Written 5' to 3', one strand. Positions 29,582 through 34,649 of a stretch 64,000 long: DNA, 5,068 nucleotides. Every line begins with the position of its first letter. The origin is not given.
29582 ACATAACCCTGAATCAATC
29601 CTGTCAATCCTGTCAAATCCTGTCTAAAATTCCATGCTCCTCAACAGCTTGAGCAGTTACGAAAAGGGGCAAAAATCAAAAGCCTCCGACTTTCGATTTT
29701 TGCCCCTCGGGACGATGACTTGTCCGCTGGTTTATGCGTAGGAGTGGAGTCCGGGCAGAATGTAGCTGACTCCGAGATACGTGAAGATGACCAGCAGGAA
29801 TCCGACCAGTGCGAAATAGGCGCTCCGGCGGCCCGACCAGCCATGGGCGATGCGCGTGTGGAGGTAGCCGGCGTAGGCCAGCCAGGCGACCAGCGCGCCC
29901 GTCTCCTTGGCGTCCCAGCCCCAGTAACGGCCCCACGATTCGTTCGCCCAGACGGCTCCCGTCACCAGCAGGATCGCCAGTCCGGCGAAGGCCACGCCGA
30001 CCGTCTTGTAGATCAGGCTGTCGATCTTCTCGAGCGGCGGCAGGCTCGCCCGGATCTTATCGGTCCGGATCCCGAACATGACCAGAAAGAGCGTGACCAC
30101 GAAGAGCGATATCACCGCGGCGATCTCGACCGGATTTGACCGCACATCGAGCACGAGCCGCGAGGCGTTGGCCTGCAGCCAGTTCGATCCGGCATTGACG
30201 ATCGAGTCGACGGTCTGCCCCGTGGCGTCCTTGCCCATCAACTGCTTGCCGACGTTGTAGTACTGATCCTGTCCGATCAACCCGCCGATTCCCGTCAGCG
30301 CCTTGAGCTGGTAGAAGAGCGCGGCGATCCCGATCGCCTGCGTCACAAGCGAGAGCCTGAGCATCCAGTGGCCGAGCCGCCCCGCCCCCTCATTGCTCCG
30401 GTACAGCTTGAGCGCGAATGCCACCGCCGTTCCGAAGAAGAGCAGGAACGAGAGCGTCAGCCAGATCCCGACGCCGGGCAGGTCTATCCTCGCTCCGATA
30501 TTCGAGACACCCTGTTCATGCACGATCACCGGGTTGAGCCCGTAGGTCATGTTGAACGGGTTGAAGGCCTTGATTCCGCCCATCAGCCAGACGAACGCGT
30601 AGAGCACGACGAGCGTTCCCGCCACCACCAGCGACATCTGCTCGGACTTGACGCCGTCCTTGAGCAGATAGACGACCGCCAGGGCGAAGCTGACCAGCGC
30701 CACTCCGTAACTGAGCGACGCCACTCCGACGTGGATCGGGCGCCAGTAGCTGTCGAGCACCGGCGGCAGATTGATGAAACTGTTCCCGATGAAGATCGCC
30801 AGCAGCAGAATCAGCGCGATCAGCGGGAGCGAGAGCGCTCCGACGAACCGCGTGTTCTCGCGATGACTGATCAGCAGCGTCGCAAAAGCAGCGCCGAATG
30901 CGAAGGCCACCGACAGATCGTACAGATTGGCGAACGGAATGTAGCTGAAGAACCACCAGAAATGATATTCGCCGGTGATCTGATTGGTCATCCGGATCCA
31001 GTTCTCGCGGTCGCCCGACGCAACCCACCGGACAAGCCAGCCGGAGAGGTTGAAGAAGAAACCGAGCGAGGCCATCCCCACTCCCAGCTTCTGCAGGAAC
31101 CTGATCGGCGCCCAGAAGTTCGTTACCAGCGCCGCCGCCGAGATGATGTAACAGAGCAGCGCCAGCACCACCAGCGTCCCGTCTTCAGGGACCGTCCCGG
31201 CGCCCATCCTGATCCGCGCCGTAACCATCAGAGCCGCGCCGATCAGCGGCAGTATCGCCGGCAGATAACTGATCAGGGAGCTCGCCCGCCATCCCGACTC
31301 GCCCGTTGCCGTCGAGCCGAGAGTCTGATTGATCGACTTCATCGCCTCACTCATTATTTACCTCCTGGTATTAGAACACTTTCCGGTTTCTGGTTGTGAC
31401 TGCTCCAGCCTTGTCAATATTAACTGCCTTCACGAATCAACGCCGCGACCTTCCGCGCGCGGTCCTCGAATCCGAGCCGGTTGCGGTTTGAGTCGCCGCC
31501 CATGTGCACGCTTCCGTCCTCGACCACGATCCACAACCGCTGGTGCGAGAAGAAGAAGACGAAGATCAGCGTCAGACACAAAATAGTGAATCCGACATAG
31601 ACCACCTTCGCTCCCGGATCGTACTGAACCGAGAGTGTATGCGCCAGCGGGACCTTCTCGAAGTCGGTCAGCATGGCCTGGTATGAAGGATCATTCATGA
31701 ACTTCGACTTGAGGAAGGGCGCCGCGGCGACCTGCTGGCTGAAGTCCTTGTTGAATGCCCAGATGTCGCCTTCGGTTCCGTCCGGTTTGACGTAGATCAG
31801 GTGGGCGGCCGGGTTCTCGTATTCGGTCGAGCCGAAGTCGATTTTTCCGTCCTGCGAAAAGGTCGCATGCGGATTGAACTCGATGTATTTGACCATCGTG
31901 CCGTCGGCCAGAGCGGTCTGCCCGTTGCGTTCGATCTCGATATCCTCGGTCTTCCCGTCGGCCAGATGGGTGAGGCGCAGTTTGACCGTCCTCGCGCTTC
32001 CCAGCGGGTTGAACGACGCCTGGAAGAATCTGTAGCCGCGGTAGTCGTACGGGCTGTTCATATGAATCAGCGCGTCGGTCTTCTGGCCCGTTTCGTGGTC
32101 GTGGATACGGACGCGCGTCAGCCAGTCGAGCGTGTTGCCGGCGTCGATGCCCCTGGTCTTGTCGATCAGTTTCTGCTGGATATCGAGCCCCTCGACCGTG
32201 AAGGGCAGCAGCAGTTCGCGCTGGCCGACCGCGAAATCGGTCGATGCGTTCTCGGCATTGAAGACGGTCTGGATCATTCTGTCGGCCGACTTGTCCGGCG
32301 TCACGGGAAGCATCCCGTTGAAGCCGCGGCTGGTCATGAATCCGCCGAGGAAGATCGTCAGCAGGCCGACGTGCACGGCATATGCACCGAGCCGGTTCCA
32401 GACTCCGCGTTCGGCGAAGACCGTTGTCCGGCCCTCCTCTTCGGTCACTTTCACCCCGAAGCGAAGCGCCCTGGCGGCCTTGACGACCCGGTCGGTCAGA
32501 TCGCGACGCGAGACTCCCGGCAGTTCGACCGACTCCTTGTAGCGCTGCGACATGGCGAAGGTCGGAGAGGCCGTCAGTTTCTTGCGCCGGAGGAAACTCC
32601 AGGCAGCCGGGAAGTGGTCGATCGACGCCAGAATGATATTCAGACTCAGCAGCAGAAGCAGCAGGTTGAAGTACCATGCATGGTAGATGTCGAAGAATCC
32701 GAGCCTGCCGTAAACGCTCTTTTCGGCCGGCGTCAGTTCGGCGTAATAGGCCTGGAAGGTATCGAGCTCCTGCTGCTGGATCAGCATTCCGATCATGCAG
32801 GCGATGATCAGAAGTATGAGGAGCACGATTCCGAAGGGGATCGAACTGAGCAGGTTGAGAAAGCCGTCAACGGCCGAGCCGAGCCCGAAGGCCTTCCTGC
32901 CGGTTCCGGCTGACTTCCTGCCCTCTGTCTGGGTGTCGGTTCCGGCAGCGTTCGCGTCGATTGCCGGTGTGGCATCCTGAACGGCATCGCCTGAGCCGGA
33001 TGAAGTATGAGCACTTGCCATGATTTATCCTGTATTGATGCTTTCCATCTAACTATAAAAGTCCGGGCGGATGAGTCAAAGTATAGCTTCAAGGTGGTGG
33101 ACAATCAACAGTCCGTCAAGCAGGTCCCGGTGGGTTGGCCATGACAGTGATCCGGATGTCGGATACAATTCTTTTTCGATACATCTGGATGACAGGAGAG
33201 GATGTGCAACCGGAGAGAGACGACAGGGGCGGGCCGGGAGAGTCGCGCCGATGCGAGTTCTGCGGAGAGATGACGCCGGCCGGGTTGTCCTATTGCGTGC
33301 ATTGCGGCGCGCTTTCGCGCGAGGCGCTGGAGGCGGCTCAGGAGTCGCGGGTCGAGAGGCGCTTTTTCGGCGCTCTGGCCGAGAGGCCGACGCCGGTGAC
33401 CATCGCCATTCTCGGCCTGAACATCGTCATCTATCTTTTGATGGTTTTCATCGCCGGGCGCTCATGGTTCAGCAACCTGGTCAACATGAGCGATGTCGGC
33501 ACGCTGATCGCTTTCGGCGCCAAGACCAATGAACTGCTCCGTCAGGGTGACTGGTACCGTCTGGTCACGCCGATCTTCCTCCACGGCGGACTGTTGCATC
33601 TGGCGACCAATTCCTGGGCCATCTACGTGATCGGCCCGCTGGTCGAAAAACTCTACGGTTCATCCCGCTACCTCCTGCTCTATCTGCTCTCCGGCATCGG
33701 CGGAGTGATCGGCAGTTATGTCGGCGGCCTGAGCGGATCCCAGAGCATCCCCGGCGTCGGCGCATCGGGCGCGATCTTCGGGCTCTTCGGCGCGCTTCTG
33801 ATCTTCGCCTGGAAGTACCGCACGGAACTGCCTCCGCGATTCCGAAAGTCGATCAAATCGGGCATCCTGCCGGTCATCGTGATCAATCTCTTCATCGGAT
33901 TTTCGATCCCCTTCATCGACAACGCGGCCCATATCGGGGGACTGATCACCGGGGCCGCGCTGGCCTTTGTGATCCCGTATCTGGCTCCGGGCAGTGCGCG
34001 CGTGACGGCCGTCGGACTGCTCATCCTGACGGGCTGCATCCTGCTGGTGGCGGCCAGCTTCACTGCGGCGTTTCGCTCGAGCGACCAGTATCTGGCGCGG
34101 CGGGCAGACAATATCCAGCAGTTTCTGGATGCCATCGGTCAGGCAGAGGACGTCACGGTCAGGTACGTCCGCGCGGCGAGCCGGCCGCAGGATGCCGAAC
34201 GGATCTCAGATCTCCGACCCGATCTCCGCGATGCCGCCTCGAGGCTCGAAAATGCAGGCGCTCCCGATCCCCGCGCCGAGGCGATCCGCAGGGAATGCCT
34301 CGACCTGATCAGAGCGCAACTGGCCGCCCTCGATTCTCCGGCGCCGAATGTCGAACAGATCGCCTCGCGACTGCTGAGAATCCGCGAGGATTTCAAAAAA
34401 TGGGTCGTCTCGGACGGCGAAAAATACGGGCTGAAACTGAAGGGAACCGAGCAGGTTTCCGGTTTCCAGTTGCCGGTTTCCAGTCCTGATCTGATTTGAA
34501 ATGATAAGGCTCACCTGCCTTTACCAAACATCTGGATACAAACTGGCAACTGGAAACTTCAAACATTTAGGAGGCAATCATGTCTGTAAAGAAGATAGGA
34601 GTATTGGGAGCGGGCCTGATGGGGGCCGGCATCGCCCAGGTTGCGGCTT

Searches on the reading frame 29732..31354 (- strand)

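Call 39: search_protein_families(library=pfam, proteins=[window:29732-31354:-], max_evalue=0.00001)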
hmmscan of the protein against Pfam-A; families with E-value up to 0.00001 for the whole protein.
window:29732-31354:- (540 aa): 1 family
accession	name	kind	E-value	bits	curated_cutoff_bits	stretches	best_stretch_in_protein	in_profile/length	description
PF01578.25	Cytochrom_C_asm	-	7.9e-40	137.2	29.9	2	415-537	89-212/212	Cytochrome C assembly protein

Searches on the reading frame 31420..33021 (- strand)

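Call 39: search_protein_families(library=pfam, proteins=[window:31420-33021:-], max_evalue=0.00001)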
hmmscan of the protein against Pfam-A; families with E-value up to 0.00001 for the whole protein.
window:31420-33021:- (533 aa): 1 family
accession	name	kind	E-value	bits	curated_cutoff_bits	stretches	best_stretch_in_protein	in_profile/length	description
PF05140.19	ResB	-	2.3e-68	231.6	24.6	2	63-392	3-300/486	ResB-like family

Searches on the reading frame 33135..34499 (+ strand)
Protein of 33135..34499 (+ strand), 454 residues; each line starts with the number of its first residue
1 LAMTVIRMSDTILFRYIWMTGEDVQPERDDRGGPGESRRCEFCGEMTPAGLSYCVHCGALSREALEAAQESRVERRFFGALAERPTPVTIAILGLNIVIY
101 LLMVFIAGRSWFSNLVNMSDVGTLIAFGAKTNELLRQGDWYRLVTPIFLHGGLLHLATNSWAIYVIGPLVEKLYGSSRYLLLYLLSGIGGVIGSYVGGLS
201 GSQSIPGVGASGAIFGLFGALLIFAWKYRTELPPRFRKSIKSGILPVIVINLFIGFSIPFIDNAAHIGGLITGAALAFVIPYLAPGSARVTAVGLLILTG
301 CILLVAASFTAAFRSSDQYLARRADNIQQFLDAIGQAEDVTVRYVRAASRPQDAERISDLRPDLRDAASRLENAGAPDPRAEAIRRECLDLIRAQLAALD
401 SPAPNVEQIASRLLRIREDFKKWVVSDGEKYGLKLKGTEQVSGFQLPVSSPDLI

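Call 39: search_protein_families(library=pfam, proteins=[window:33135-34499:+], max_evalue=0.00001)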
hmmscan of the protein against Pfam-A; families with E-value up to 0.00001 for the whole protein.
window:33135-34499:+ (454 aa): 1 family
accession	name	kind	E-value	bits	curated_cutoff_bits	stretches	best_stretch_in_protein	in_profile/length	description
PF01694.28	Rhomboid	-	5.6e-37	127.6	22.6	1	138-280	2-140/143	Rhomboid domain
